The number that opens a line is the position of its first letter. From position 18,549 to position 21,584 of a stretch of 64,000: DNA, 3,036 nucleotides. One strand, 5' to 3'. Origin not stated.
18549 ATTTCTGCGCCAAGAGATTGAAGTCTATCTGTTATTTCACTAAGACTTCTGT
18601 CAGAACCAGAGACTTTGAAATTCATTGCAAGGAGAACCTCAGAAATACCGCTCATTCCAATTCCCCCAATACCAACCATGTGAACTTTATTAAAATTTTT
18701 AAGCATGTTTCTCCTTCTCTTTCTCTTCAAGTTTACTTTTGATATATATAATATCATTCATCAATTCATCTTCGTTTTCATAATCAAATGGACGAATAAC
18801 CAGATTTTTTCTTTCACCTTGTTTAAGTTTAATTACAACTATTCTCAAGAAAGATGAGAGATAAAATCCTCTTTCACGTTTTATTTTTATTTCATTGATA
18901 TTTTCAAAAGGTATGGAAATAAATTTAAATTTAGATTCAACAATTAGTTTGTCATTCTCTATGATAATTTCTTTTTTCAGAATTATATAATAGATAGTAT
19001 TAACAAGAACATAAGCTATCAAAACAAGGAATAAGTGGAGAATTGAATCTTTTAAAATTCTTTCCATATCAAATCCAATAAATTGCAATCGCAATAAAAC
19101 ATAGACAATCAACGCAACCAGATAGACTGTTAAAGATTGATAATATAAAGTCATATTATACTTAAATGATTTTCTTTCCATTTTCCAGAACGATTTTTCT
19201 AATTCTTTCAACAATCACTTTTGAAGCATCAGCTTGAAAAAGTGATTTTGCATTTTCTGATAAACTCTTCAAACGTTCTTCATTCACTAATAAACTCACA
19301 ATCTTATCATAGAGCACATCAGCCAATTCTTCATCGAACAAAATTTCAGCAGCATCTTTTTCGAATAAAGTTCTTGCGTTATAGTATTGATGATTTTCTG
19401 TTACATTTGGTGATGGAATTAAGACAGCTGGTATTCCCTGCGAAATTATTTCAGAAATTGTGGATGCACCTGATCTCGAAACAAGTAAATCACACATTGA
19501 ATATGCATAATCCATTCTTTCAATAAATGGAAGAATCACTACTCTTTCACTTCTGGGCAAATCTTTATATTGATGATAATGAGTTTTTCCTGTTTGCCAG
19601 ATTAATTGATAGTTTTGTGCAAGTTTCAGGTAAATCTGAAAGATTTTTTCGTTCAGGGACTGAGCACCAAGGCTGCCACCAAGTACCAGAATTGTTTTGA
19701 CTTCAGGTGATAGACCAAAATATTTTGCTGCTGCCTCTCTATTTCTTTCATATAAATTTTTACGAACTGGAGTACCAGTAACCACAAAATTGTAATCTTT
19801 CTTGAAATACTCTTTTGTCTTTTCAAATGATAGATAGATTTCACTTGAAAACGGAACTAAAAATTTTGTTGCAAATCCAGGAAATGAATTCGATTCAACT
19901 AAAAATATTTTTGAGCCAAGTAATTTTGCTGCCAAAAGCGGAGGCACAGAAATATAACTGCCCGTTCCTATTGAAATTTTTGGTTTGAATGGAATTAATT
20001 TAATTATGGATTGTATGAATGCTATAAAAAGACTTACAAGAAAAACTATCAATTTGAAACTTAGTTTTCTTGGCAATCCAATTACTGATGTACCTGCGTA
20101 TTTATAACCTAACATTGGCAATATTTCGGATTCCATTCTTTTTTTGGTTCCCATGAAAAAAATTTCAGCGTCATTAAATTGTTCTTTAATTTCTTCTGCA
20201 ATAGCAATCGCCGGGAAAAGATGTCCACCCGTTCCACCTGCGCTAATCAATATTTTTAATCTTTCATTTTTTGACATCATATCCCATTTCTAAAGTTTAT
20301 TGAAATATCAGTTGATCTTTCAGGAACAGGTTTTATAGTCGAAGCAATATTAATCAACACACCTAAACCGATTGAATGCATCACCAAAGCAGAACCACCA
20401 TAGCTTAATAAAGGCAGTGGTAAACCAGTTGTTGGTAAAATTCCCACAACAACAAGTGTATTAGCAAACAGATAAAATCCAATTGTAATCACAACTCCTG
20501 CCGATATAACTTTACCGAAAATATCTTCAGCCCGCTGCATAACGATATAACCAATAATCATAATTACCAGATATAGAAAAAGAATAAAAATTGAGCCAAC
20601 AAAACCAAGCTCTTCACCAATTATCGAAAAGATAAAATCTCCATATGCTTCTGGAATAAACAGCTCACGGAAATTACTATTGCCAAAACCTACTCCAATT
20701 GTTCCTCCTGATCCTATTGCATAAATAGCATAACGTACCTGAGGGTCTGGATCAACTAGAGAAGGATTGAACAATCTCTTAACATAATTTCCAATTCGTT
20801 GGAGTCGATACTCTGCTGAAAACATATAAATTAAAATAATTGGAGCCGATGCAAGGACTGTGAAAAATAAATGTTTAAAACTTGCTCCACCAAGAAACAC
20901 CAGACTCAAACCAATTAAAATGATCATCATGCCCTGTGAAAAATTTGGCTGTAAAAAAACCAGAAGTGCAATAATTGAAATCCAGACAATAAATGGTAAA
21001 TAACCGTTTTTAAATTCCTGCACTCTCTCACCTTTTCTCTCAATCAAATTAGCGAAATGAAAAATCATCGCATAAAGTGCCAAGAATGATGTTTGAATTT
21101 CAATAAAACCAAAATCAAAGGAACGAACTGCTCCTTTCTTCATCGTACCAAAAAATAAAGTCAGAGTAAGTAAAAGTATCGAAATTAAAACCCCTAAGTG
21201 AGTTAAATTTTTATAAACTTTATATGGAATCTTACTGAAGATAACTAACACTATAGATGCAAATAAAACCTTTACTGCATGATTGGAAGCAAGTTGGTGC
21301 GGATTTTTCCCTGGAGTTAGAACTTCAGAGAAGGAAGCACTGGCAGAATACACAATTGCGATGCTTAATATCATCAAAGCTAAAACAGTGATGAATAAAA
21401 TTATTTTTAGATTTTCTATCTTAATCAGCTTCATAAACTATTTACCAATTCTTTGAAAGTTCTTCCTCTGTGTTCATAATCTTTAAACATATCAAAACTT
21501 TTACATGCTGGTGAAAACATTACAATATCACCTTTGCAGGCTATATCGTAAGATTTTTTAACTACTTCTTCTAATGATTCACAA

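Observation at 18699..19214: Extra gene wedged between murG and murC in an otherwise canonical dcw cluster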

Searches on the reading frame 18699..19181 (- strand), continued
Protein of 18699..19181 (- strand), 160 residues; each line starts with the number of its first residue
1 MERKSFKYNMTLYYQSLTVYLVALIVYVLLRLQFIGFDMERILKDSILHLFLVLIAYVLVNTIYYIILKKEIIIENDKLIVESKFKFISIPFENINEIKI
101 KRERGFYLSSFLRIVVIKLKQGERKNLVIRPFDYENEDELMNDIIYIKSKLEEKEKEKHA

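Call 62: predict_structure(alignment_id=A2)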
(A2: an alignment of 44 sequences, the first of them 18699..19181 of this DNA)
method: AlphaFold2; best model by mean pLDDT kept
length: 160 residues; sequences in the alignment: 44
mean_pLDDT: 91.4   pTM: 0.78
mean pLDDT of the five models: 91.4, 91.2, 91.1, 90.8, 89.6
residues with pLDDT >= 90: 119; 70-90: 37; 50-70: 4; < 50: 0
segments of 3 or more residues with pLDDT < 50: none
pLDDT, mean of each block of 10 residues (from residue 1): 92 89 93 90 92 91 88 97 94 96 74 91 86 95 97 96
secondary structure, 60 per line:
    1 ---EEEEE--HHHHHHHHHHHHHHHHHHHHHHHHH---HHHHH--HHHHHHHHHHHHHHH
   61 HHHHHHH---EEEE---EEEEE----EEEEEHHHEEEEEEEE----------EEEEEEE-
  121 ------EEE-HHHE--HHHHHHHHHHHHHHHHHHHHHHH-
elements in order: E4-8 H11-35 H39-43 H46-67 E71-74 E78-82 E87-91 E95-102 E113-119 E127-129 H137-159

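Call 76: search_protein_families(library=pfam, proteins=[P0151, P0157, P0130, P0143, P0170, P0100, P0030, P0015], max_evalue=0.01)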
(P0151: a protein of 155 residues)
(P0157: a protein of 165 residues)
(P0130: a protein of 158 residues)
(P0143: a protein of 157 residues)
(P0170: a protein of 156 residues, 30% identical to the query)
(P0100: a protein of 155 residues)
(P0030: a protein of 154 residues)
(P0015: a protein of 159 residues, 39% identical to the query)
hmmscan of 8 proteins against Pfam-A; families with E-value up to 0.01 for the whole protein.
P0151 (155 aa): 2 families
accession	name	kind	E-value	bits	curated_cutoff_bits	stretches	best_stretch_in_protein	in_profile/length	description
PF20226.3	DUF6585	-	1.7e-06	28.1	27.7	1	23-110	36-114/249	Family of unknown function (DUF6585)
PF23494.1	bPH_10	-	0.0096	15.8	27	0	51-109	59-117/151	YqeB-like bacterial PH domain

P0157 (165 aa): 1 family
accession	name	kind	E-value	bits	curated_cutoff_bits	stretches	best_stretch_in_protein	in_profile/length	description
PF20794.3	bPH_7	-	0.0014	18.6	25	1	28-95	12-64/135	Bacterial PH domain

P0130 (158 aa): 4 families
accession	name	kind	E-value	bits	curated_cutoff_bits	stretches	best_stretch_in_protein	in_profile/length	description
PF20794.3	bPH_7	-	0.0002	21.3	25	1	23-123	12-102/135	Bacterial PH domain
PF02932.22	Neur_chan_memb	-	0.006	17.3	28.1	1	34-79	40-88/233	Neurotransmitter-gated ion-channel transmembrane region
PF11201.13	DUF2982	-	0.0073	16.3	25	1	82-133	3-55/151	Protein of unknown function (DUF2982)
PF20226.3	DUF6585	-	0.0092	15.8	27.7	0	26-151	29-154/249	Family of unknown function (DUF6585)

P0143 (157 aa): 1 family
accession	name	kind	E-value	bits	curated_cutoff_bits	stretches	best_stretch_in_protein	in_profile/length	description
PF23361.1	BBS7_pf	-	0.0074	16.8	28.2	0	81-113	58-90/103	BBS7 platform domain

P0170 (156 aa): 0 families

P0100 (155 aa): 0 families

P0030 (154 aa): 1 family
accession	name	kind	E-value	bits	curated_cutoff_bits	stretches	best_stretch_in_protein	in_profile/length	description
PF07264.17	EI24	-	0.0034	18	32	1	14-78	19-94/199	Sulfate transporter CysZ/Etoposide-induced protein 2.4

P0015 (159 aa): 1 family
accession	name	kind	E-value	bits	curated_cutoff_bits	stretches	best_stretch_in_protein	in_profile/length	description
PF10864.13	DUF2663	-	0.0059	17.4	25.2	1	7-70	7-73/127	Protein of unknown function (DUF2663)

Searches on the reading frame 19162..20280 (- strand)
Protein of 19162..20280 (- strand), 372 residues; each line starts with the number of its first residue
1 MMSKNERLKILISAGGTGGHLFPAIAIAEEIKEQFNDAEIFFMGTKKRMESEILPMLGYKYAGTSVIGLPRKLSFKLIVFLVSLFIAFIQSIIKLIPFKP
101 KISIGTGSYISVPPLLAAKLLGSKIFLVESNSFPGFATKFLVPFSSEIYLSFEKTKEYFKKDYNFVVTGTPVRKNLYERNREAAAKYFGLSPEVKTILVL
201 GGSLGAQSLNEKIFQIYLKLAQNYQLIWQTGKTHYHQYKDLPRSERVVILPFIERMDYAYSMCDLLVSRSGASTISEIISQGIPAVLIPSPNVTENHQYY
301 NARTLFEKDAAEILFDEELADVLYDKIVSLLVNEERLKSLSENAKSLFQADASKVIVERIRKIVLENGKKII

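Call 4: search_protein_families(library=pfam, proteins=[window:19162-20280:-], max_evalue=1)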
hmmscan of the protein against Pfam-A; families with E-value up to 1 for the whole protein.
window:19162-20280:- (372 aa): 3 families
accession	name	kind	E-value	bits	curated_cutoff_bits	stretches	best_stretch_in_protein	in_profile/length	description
PF04101.22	Glyco_tran_28_C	-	1.4e-34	120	22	1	196-354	1-164/166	Glycosyltransferase family 28 C-terminal domain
PF03033.26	Glyco_transf_28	-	5.9e-30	104.6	26.2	1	10-149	1-138/139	Glycosyltransferase family 28 N-terminal domain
PF00534.26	Glycos_transf_1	-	0.00078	19.5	26.4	1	239-346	67-171/172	Glycosyl transferases group 1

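Call 64: find_homologous_proteins(query=window:19162-20280:-, max_evalue=1e-20)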
Query window:19162-20280:- (372 aa): 7957 proteins with E <= 1e-20 among 8000 candidates; the best 120 are listed.
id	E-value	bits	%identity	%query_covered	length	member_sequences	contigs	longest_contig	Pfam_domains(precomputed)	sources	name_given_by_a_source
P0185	1.7e-236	802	100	100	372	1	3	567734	PF04101.23,PF03033.27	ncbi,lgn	-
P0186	5.2e-212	721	89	100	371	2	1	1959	PF04101.23,PF03033.27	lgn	-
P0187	2.2e-207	706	86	100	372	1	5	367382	PF04101.23,PF03033.27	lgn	-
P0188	3.7e-156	538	67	97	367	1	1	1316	PF00534.27,PF04101.23,PF03033.27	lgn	-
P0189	8.5e-155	533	66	97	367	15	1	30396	PF00534.27,PF04101.23,PF03033.27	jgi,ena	-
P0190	1.0e-153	530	66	97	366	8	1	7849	PF04101.23,PF03033.27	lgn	-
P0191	1.1e-153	530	66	98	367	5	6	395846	PF00534.27,PF04101.23,PF03033.27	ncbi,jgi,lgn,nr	ncbi:MAG: undecaprenyldiphospho-muramoylpentapeptide beta-N-acetylglucosaminyltransferase [Ignavibac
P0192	1.5e-153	529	64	98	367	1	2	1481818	PF04101.23,PF03033.27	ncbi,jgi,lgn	jgi:UDP-N-acetylglucosamine--N-acetylmuramyl-(pentapeptide) pyrophosphoryl-undecaprenol N-acetylgluc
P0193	9.9e-153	527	65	98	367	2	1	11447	PF00534.27,PF04101.23,PF03033.27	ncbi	ncbi:MAG: undecaprenyldiphospho-muramoylpentapeptide beta-N-acetylglucosaminyltransferase [Ignavibac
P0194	1.4e-152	526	66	97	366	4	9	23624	PF00534.27,PF04101.23,PF03033.27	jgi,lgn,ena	jgi:UDP-N-acetylglucosamine--N-acetylmuramyl-(pentapeptide) pyrophosphoryl-undecaprenol N-acetylgluc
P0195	1.7e-151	522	65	97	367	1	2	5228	PF00534.27,PF04101.23,PF03033.27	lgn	-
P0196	4.1e-151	521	64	99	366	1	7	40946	PF04101.23,PF03033.27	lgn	-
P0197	1.6e-150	519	64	97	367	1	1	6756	PF00534.27,PF04101.23,PF03033.27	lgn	-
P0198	4.8e-150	518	64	97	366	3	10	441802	PF00534.27,PF04101.23,PF03033.27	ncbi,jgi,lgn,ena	-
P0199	5.7e-150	517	64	97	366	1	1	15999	PF00534.27,PF04101.23,PF03033.27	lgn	-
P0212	1.2e-138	480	58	98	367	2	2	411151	PF04101.23,PF03033.27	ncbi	-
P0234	2.4e-103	364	48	96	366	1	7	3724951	PF04101.23,PF03033.27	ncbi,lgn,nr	ncbi:MAG: undecaprenyldiphospho-muramoylpentapeptide beta-N-acetylglucosaminyltransferase [Ignavibac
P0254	1.7e-101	358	45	96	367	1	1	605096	PF04101.23,PF03033.27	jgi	jgi:UDP-N-acetylglucosamine--N-acetylmuramyl-(pentapeptide) pyrophosphoryl-undecaprenol N-acetylgluc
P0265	8.4e-101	356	47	97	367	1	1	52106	PF04101.23,PF03033.27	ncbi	ncbi:undecaprenyldiphospho-muramoylpentapeptide beta-N-acetylglucosaminyltransferase [Bacteroidota b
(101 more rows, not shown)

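Call 65: find_encoding_contigs(protein=P0192, flank=3500, max_places=1)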
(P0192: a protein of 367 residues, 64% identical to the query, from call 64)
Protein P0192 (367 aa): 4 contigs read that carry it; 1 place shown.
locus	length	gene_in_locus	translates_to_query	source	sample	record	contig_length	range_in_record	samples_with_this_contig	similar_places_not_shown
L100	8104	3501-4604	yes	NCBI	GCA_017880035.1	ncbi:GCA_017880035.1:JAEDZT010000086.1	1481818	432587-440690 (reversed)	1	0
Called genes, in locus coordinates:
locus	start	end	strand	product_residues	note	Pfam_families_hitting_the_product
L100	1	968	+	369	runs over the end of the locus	PF00953:Glycos_transf_4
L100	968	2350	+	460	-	PF21377:MurD_N, PF21799:MurD-like_N (weak), PF08245:Mur_ligase_M, PF02875:Mur_ligase_C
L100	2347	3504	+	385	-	PF01098:FTSW_RODA_SPOVE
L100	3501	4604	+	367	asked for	PF03033:Glyco_transf_28, PF04101:Glyco_tran_28_C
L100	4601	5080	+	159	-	-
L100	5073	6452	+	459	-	PF01225:Mur_ligase, PF08245:Mur_ligase_M, PF02875:Mur_ligase_C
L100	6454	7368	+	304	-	PF01565:FAD_binding_4, PF02873:MurB_C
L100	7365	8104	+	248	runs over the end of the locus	-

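Call 66: find_encoding_contigs(protein=P0212, flank=3500, max_places=1)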
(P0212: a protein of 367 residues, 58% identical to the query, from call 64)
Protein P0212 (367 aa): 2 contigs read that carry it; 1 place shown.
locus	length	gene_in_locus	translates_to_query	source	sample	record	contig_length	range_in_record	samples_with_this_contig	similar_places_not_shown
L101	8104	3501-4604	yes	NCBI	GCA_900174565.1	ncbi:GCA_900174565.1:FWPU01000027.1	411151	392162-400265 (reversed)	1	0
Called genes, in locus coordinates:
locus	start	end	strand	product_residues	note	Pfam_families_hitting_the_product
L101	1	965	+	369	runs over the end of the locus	PF00953:Glycos_transf_4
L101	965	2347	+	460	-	PF21377:MurD_N, PF21799:MurD-like_N (weak), PF08245:Mur_ligase_M, PF02875:Mur_ligase_C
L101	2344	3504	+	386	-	PF01098:FTSW_RODA_SPOVE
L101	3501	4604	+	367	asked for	PF03033:Glyco_transf_28, PF04101:Glyco_tran_28_C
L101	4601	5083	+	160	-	-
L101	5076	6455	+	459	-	PF01225:Mur_ligase, PF08245:Mur_ligase_M, PF02875:Mur_ligase_C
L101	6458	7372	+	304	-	PF01565:FAD_binding_4, PF02873:MurB_C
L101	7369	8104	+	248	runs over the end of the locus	-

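Call 67: find_encoding_contigs(protein=P0265, flank=3500, max_places=1)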
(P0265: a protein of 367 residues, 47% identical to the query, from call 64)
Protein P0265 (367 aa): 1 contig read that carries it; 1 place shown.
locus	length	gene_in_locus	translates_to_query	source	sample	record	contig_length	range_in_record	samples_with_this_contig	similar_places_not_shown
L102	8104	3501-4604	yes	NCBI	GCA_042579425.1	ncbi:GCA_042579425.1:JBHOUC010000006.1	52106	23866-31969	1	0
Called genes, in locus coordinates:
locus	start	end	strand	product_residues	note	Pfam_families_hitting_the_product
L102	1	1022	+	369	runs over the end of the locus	PF10555:MraY_sig1 (weak), PF00953:Glycos_transf_4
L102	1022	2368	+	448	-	PF21377:MurD_N, PF21799:MurD-like_N, PF08245:Mur_ligase_M, PF02875:Mur_ligase_C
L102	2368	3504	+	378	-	PF01098:FTSW_RODA_SPOVE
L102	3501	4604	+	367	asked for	PF03033:Glyco_transf_28, PF04101:Glyco_tran_28_C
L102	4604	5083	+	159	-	-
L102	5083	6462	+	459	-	PF01225:Mur_ligase, PF08245:Mur_ligase_M, PF02875:Mur_ligase_C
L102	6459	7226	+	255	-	PF03799:FtsQ_DivIB_C (weak)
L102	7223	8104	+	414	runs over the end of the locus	PF11104:PilM_2, PF14450:FtsA (weak), PF02491:SHS2_FTSA, PF08841:DDR (faint), PF06723:MreB_Mbl, PF06277:EutA (faint), PF14450:FtsA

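Call 68: find_encoding_contigs(protein=P0234, flank=3500, max_places=1)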
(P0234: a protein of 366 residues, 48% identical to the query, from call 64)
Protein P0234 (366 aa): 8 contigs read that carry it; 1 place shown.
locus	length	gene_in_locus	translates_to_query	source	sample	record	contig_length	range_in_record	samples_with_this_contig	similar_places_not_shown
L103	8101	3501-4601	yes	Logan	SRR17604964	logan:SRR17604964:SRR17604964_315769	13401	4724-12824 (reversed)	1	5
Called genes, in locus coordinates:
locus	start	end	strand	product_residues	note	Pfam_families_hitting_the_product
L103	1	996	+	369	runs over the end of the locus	PF00953:Glycos_transf_4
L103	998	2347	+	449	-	PF21377:MurD_N, PF21799:MurD-like_N (faint), PF08245:Mur_ligase_M, PF02875:Mur_ligase_C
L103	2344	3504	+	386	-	PF01098:FTSW_RODA_SPOVE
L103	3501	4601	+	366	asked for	PF03033:Glyco_transf_28, PF04101:Glyco_tran_28_C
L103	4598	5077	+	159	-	-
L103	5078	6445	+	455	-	PF01225:Mur_ligase, PF21799:MurD-like_N (faint), PF08245:Mur_ligase_M, PF02875:Mur_ligase_C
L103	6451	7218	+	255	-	PF08478:POTRA_1 (weak), PF03799:FtsQ_DivIB_C (faint)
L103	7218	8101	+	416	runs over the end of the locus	PF06277:EutA (faint), PF14450:FtsA (weak), PF02491:SHS2_FTSA, PF11104:PilM_2, PF06723:MreB_Mbl, PF08841:DDR (weak), PF14450:FtsA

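Call 69: find_encoding_contigs(protein=P0254, flank=3500, max_places=1)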
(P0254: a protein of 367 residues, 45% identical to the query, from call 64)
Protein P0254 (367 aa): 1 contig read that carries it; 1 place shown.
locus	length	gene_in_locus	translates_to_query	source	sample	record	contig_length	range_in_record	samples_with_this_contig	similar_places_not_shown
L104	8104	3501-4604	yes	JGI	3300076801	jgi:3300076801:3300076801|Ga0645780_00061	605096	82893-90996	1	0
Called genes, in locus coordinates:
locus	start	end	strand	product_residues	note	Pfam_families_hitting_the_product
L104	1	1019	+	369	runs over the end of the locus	PF10555:MraY_sig1 (weak), PF00953:Glycos_transf_4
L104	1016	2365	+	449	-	PF21377:MurD_N (faint), PF21799:MurD-like_N (weak), PF08245:Mur_ligase_M, PF02875:Mur_ligase_C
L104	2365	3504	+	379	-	PF01098:FTSW_RODA_SPOVE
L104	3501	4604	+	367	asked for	PF03033:Glyco_transf_28, PF04101:Glyco_tran_28_C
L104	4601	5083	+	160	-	-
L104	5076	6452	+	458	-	PF01225:Mur_ligase, PF08245:Mur_ligase_M, PF02875:Mur_ligase_C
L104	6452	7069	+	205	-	PF08478:POTRA_1 (weak)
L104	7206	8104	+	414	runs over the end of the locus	PF14450:FtsA (weak), PF02491:SHS2_FTSA, PF11104:PilM_2 (weak), PF06723:MreB_Mbl, PF14450:FtsA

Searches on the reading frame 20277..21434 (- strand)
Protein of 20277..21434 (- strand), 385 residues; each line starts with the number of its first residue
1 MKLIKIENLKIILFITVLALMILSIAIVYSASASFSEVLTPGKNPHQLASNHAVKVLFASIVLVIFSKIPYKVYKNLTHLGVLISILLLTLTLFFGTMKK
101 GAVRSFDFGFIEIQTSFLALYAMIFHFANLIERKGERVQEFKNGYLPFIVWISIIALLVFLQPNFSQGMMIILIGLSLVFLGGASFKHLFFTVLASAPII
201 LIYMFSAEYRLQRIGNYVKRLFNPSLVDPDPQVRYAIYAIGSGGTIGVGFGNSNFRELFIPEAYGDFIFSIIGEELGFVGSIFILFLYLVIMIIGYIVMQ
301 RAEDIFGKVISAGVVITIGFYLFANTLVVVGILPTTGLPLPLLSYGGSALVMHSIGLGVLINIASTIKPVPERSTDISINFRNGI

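Call 4: search_protein_families(library=pfam, proteins=[window:20277-21434:-], max_evalue=1)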
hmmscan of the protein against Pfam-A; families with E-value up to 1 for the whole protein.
window:20277-21434:- (385 aa): 1 family
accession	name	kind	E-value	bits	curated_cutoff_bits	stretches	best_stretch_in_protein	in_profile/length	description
PF01098.24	FTSW_RODA_SPOVE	-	9.1e-76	255.6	26.4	1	13-365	4-352/356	Cell cycle protein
